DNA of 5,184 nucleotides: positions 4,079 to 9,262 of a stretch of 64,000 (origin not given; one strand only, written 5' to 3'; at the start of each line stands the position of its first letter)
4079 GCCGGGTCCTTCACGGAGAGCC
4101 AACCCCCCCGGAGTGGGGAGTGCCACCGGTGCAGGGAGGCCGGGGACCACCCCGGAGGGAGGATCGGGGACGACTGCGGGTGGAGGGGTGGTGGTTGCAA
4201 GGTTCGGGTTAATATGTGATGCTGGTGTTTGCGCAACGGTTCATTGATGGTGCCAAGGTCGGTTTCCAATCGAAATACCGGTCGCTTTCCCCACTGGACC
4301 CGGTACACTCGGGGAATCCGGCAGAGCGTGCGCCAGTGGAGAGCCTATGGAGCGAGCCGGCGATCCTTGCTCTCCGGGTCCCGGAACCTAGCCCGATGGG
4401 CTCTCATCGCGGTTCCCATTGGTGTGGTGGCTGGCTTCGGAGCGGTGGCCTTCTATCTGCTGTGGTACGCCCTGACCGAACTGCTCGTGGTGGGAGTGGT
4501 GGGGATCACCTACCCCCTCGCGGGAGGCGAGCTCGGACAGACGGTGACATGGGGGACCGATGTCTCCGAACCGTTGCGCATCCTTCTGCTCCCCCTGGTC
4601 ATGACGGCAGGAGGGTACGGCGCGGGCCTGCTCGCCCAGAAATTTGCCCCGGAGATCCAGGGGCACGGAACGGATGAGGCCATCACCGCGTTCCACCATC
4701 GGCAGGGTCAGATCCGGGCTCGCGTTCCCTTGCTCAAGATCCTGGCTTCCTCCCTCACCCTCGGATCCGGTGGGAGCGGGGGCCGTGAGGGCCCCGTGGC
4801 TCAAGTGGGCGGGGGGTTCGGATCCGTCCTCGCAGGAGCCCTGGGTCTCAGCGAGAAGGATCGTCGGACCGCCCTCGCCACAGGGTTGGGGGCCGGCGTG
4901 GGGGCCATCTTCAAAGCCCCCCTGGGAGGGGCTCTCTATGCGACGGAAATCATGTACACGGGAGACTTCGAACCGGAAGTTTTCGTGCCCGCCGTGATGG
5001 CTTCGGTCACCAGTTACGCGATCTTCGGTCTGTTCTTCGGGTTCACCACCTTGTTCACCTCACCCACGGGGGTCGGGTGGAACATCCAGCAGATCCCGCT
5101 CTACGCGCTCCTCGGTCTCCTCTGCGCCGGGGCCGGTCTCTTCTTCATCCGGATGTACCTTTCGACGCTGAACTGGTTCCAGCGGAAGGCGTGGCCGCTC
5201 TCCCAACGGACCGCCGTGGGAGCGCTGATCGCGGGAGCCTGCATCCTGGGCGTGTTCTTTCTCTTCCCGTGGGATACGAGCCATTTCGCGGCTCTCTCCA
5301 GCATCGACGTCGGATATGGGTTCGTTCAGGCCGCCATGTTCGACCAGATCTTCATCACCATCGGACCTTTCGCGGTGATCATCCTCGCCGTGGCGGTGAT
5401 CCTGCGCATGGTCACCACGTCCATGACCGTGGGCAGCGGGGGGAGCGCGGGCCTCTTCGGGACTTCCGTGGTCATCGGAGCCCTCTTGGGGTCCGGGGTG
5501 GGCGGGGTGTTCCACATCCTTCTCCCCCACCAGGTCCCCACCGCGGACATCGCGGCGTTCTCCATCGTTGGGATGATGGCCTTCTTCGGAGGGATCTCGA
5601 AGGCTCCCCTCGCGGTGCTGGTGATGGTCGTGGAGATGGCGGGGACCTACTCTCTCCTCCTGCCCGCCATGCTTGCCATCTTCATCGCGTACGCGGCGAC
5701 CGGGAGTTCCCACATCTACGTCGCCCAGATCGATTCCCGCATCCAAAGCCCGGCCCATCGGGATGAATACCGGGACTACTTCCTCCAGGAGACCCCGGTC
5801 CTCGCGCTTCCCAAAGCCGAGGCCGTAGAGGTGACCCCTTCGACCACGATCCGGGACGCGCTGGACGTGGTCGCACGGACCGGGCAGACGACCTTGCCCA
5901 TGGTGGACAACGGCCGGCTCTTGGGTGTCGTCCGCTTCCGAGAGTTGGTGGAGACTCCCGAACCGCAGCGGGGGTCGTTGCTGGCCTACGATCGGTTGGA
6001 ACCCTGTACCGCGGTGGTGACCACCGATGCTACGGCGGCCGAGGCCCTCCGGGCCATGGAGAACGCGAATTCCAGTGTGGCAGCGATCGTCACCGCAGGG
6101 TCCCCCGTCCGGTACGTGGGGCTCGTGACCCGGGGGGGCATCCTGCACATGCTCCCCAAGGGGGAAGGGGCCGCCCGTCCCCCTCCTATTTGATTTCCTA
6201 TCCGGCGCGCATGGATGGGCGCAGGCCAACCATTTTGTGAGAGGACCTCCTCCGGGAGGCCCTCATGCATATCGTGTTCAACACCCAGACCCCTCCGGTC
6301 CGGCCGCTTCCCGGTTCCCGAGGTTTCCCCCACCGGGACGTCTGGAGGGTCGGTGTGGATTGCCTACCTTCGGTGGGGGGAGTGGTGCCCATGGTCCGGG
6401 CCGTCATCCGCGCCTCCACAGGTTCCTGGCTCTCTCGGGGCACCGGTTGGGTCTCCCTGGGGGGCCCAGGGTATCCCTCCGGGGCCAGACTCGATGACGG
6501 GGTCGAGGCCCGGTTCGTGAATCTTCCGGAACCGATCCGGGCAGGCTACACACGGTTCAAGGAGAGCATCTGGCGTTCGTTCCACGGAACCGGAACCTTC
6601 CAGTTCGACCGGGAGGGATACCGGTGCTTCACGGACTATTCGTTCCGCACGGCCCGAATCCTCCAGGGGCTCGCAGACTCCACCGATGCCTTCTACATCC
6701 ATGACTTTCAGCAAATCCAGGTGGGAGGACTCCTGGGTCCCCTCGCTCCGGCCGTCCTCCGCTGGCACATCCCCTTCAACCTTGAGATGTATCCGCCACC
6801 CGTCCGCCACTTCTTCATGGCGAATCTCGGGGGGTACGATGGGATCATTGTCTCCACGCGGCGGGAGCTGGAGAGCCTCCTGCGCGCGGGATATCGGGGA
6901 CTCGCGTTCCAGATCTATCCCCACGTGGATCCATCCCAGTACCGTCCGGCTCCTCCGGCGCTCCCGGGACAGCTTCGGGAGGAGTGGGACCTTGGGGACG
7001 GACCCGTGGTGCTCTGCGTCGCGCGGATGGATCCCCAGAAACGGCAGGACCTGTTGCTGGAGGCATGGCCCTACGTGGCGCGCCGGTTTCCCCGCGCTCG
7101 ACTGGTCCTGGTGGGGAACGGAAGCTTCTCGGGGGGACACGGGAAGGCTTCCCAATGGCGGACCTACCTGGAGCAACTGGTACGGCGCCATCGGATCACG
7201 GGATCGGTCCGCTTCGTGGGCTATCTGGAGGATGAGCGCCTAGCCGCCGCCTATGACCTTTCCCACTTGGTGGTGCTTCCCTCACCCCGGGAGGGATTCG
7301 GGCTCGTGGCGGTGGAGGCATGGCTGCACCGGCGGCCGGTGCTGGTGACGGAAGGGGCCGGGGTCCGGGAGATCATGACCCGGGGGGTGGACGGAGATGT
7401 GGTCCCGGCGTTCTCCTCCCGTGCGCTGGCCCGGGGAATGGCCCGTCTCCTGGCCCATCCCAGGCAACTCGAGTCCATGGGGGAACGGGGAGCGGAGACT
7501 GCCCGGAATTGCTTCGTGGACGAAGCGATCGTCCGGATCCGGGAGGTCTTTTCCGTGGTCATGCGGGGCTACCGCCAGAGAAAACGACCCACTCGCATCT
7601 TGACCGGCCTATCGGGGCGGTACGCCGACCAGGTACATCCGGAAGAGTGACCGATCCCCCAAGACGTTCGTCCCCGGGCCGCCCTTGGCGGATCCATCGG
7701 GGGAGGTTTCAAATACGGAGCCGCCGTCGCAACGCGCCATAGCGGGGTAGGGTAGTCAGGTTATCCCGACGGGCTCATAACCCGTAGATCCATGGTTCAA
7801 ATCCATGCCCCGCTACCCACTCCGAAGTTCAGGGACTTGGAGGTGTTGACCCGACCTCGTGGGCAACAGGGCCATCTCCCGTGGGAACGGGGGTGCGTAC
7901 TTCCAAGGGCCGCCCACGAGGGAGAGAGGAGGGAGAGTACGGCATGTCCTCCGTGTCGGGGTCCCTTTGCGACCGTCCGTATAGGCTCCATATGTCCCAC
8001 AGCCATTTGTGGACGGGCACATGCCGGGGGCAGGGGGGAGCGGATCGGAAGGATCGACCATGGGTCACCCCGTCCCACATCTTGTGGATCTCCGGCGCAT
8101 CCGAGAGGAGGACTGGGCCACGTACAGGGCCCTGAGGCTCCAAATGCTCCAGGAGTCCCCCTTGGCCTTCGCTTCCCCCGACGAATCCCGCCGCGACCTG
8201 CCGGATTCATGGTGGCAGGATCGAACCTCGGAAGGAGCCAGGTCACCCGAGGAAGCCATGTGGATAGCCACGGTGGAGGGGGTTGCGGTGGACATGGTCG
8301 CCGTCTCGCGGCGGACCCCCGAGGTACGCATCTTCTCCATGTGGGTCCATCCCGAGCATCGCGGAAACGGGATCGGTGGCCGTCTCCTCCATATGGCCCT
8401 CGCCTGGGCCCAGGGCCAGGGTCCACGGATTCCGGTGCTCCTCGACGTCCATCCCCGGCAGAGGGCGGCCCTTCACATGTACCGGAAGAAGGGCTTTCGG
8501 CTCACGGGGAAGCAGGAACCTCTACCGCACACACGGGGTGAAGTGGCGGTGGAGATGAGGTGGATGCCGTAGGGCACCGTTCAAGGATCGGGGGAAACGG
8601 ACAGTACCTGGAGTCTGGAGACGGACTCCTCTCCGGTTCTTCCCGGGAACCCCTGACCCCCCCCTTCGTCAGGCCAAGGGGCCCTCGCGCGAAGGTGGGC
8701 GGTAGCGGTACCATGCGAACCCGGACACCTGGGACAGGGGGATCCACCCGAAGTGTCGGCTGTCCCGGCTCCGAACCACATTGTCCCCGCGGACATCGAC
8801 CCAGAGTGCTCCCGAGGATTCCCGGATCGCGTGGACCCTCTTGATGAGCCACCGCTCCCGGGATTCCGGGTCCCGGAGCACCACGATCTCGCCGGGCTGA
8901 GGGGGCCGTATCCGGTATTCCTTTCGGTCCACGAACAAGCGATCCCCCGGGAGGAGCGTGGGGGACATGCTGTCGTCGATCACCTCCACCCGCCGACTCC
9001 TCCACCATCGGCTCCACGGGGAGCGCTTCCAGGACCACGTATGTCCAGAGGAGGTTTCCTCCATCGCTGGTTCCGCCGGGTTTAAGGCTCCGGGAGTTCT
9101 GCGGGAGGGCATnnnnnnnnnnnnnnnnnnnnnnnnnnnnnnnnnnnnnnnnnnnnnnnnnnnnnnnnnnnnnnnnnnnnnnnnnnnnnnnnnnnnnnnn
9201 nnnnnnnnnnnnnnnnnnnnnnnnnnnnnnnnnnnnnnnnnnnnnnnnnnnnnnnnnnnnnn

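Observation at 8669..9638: Nickel superoxide dismutase with a divergently encoded SodX-type maturation peptidase in an apparently archaeal genome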

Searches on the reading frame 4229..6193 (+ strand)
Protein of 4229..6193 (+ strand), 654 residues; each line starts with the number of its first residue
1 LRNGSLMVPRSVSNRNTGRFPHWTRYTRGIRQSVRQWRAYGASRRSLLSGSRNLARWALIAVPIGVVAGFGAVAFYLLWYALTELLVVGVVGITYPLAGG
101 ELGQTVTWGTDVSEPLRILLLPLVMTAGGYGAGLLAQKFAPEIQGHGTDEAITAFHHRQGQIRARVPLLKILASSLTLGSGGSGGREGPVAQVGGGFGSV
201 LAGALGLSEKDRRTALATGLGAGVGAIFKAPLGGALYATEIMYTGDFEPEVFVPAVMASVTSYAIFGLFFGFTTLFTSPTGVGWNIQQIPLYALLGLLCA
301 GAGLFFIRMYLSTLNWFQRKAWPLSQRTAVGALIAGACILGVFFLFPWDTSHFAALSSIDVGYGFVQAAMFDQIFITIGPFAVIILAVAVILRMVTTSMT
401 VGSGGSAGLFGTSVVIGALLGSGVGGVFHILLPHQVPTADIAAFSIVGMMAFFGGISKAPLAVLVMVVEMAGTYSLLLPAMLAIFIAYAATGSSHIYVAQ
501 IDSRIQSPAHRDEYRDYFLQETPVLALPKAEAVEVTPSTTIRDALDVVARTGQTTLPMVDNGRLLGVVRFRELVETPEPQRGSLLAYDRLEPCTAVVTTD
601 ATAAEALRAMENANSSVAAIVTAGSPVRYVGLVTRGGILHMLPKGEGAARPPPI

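Call 23: search_protein_families(library=pfam, proteins=[window:4229-6193:+], max_evalue=0.0001)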
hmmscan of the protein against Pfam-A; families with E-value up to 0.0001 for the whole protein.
window:4229-6193:+ (654 aa): 2 families
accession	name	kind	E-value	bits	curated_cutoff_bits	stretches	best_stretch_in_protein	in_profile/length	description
PF00654.25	Voltage_CLC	-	6.3e-80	269.4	24.8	1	129-490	2-344/346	Voltage gated chloride channel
PF00571.33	CBS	-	8.4e-12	45.7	24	1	531-575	8-53/57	CBS domain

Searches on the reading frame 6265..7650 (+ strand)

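Call 23: search_protein_families(library=pfam, proteins=[window:6265-7650:+], max_evalue=0.0001)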
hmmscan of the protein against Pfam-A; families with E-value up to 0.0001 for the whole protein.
window:6265-7650:+ (461 aa): 3 families
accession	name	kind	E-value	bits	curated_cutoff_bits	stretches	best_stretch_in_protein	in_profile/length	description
PF00534.26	Glycos_transf_1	-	4.8e-30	104.8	26.4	1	244-411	13-171/172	Glycosyl transferases group 1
PF13692.12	Glyco_trans_1_4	-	3.2e-28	99.2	27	1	247-397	2-141/142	Glycosyl transferases group 1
PF20706.3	GT4-conflict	-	2e-14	53.8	26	1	223-379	174-328/385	Family 4 Glycosyltransferase in conflict systems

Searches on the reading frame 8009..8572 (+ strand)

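Call 3: search_protein_families(library=pfam, proteins=[window:8009-8572:+], max_evalue=0.01)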
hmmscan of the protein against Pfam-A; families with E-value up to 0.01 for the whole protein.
window:8009-8572:+ (187 aa): 8 families
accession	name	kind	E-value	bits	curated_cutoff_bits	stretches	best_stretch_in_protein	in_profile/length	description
PF00583.31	Acetyltransf_1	-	1.9e-15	57.6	20.7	1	59-163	16-116/116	Acetyltransferase (GNAT) family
PF13508.13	Acetyltransf_7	-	9.5e-14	52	27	1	81-164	2-83/84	Acetyltransferase (GNAT) domain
PF13673.13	Acetyltransf_10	-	9.5e-10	39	23.6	1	78-170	27-114/128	Acetyltransferase (GNAT) domain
PF08445.16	FR47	-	2.7e-05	24.5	22.1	1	94-166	10-80/86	FR47-like protein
PF13302.13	Acetyltransf_3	-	8.3e-05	23.7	25.4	1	28-164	4-138/138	Acetyltransferase (GNAT) domain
PF14542.12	Acetyltransf_CG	-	0.00027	21.4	30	1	105-141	24-60/80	GCN5-related N-acetyl-transferase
PF13527.13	Acetyltransf_9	-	0.00031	21.2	25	1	29-165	3-126/127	Acetyltransferase (GNAT) domain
PF13880.12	Acetyltransf_13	-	0.0015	18.8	22.8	0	110-130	9-29/69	ESCO1/2 acetyl-transferase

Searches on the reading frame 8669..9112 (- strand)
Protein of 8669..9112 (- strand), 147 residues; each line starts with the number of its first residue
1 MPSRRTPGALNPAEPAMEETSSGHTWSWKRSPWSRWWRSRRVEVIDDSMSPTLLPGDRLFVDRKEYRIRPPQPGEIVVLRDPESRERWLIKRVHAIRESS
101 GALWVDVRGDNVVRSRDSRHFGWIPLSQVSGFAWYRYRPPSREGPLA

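Call 3: search_protein_families(library=pfam, proteins=[window:8669-9112:-], max_evalue=0.01)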
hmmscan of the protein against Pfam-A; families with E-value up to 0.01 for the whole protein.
window:8669-9112:- (147 aa): 2 families
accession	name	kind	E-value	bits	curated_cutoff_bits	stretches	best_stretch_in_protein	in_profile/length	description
PF10502.14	Peptidase_S26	-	1.5e-16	61.2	22.9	2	42-95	26-79/168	Signal peptidase, peptidase S26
PF00717.28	Peptidase_S24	-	0.00013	22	23.3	1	42-95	38-84/116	Peptidase S24-like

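Call 4: search_protein_families(library=ncbifam, proteins=[window:8669-9112:-], max_evalue=0.01)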
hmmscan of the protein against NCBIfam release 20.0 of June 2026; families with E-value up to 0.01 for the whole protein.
window:8669-9112:- (147 aa): 4 families
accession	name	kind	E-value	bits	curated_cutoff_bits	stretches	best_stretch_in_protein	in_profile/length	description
TIGR02754.1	sod_Ni_protease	equivalog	5.8e-16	58.7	63.25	1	44-132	3-87/90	nickel-type superoxide dismutase maturation protease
TIGR02227.1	sigpep_I_bact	equivalog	1.1e-15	57.9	47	2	42-96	23-77/162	signal peptidase I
TIGR02228.1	sigpep_I_arch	equivalog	8.3e-07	29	51.85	1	40-111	32-100/158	signal peptidase I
NF008114.0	PRK10861.1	equivalog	0.0084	15.4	277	0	46-71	89-114/324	signal peptidase I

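Call 17: find_homologous_proteins(query=window:8669-9064:-)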
Query window:8669-9064:- (131 aa): 126 proteins with E <= 0.001 among 139 candidates; the best 120 are listed.
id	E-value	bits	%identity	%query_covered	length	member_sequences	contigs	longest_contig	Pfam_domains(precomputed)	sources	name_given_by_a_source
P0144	6.3e-55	203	85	80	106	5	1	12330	PF10502.15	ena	-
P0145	1.5e-50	189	98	66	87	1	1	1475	PF10502.15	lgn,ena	-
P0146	2.8e-28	116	56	82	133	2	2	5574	PF10502.15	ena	-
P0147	4.0e-27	113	56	85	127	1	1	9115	PF10502.15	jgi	jgi:nickel-type superoxide dismutase maturation protease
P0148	1.6e-24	104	53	79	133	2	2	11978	PF10502.15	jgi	-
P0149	4.1e-22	96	48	88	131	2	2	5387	PF10502.15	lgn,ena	-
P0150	3.5e-21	93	53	76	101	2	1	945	PF10502.15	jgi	jgi:nickel-type superoxide dismutase maturation protease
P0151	1.3e-19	88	51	85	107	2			PF00717.29,PF10502.15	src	-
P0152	1.0e-18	85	47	86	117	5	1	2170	PF00717.29,PF10502.15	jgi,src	-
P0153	4.7e-18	83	44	75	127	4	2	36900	PF10502.15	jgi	jgi:signal peptidase I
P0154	6.8e-18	83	48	82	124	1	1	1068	PF10502.15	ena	-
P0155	9.3e-18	82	47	87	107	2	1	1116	PF00717.29,PF10502.15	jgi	-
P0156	2.5e-17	81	46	82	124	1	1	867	PF00717.29,PF10502.15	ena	-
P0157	2.6e-17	81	50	85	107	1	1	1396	PF00717.29,PF10502.15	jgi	jgi:nickel-type superoxide dismutase maturation protease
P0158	2.9e-17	81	51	79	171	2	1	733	PF00717.29,PF10502.15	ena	-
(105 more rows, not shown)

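Call 54: search_protein_families(library=ncbifam, proteins=[window:8669-9064:-], max_evalue=0.001)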
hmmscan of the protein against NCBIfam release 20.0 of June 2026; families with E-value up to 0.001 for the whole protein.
window:8669-9064:- (131 aa): 3 families
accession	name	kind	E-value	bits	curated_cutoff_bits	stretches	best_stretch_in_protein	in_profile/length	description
TIGR02754.1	sod_Ni_protease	equivalog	4.2e-16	59.2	63.25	1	28-116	3-87/90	nickel-type superoxide dismutase maturation protease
TIGR02227.1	sigpep_I_bact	equivalog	6.9e-16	58.5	47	2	26-80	23-77/162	signal peptidase I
TIGR02228.1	sigpep_I_arch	equivalog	6.4e-07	29.4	51.85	1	24-95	32-100/158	signal peptidase I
